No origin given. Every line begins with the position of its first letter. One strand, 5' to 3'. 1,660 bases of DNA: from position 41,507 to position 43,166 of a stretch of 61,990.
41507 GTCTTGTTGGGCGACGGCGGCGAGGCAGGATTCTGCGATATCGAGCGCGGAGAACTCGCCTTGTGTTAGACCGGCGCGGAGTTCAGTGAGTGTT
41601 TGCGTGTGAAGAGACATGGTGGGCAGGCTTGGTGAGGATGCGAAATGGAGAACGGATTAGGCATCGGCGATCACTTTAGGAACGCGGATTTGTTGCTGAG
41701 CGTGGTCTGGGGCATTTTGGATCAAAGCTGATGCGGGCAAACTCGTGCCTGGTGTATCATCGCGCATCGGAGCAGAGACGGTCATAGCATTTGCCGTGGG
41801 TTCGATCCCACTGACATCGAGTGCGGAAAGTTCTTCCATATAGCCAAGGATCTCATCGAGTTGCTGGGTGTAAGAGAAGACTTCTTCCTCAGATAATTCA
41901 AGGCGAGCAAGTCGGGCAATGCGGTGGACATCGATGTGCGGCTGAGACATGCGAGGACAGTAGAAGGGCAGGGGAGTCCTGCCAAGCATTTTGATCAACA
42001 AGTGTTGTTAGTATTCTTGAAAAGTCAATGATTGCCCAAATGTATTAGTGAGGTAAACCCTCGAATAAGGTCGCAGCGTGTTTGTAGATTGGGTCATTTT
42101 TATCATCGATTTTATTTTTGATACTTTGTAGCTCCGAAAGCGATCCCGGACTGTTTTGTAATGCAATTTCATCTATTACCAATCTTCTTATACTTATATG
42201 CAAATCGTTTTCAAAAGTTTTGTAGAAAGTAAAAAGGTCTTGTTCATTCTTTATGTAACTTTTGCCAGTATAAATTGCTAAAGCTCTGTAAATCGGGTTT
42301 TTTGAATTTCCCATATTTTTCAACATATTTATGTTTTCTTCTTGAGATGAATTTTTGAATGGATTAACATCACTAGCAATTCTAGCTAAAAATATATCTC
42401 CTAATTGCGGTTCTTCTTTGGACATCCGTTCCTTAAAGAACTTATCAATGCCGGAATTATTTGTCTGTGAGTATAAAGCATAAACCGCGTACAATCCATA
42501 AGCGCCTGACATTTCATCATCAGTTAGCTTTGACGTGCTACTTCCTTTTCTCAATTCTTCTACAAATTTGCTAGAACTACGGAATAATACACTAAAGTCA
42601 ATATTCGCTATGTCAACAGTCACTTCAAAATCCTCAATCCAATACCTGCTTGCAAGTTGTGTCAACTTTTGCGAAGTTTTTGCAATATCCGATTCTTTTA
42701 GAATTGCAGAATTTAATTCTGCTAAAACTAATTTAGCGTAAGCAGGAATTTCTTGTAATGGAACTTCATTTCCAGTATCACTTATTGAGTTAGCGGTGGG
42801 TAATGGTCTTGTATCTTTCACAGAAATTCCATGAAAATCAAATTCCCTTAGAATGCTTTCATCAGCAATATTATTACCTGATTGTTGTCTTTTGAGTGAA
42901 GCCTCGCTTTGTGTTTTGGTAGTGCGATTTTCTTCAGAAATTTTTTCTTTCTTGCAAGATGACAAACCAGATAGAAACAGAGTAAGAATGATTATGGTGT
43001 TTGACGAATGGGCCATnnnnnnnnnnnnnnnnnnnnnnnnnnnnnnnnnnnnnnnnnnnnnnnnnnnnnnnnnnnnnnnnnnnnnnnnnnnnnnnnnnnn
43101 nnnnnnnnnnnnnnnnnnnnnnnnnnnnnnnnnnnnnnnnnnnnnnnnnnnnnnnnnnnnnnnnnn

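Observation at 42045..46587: Three coupled genes: periplasmic partner, modular secreted protein with a compositionally foreign payload, and an overlapping AT-rich lipoprotein (polymorphic effector/immunity-like)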

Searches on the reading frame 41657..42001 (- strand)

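Call 11: search_protein_families(library=pfam, proteins=[window:41657-42001:-], max_evalue=0.001)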
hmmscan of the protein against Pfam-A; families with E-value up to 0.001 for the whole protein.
window:41657-42001:- (114 aa): 1 family
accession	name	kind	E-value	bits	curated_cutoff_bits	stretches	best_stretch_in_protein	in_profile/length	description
PF02686.20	GatC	-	1.6e-17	63.9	23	1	36-107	1-66/66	Glu-tRNAGln amidotransferase C subunit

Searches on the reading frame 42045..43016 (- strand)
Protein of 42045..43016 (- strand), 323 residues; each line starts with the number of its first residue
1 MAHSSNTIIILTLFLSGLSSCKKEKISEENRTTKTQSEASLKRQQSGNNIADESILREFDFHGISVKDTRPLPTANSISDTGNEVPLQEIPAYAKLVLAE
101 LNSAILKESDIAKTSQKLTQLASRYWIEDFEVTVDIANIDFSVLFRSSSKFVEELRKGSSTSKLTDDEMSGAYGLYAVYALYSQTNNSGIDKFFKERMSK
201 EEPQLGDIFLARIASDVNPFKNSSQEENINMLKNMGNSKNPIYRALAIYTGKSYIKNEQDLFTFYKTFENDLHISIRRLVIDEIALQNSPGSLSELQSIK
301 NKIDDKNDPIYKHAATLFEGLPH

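Call 5: search_protein_families(library=pfam, proteins=[window:42045-43016:-], max_evalue=0.1)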
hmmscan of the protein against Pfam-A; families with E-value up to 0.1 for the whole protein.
window:42045-43016:- (323 aa): 0 families

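Call 6: search_protein_families(library=ncbifam, proteins=[window:42045-43016:-], max_evalue=0.1)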
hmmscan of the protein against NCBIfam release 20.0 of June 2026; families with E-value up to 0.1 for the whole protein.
window:42045-43016:- (323 aa): 0 families
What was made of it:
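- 42045..43016 (-): 323-aa lipoprotein (lipobox L18-S-S-C21; family motif N240-P-I-Y-R244-A-L-A). It is the candidate tip-specific protector (immunity or inhibitor). GC 34.2%, GC3 27.5%. No Pfam or NCBIfam family (calls 5, 6).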

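Call 16: find_homologous_proteins(query=window:42045-43016:-, max_evalue=0.01)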
Query window:42045-43016:- (323 aa): 1 proteins with E <= 0.01 among 1432 candidates.
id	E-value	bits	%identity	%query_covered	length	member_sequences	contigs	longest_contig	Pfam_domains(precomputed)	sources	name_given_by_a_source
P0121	1.9e-204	695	100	100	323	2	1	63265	-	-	-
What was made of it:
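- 42045..43016 (-): The word-indexed search finds only the protein itself (call 16).
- Tried and rejected: The word-indexed homology search with the lipoprotein found only the protein itself (call 16).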

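Call 19: find_encoding_contigs(protein=P0121, flank=10000, max_places=4)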
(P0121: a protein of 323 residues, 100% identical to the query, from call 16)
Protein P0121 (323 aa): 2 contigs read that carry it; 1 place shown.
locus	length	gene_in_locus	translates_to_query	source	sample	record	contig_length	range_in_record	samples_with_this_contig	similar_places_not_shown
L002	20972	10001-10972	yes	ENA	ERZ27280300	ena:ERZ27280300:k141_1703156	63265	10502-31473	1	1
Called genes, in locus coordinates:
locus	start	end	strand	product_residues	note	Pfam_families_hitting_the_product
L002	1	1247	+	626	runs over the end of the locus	PF01555:N6_N4_Mtase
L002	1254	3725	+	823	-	PF04851:ResIII, PF00270:DEAD (weak)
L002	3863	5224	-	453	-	PF01663:Phosphodiest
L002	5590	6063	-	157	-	-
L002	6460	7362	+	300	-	-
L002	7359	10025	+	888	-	PF18884:TSP3_bac (faint)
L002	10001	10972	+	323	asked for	-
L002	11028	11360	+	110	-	PF02686:GatC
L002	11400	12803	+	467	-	PF01425:Amidase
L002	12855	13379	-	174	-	PF00072:Response_reg, PF13556:HTH_30 (faint), PF02954:HTH_8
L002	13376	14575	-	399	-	PF00512:HisKA, PF02518:HATPase_c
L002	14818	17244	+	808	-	PF10282:Lactonase (faint), PF03150:CCP_MauG (weak)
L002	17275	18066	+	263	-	-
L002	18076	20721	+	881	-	PF24684:Vgb_lyase (faint), PF03150:CCP_MauG (faint)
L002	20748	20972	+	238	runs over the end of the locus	PF07963:N_methyl (weak)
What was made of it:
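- Checked: Three same-strand ORFs are present: 45655-46587 (310 aa from GTG; more likely 300 aa from the ATG at 46557, as called on the source contig, call 19), 42992-45658 (888 aa) and 42045-43016 (323 aa).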

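Call 100: search_protein_families(library=padloc, proteins=[window:42048-43016:-], max_evalue=0.01)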
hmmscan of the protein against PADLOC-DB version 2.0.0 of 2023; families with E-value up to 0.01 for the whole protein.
window:42048-43016:- (323 aa): 0 families
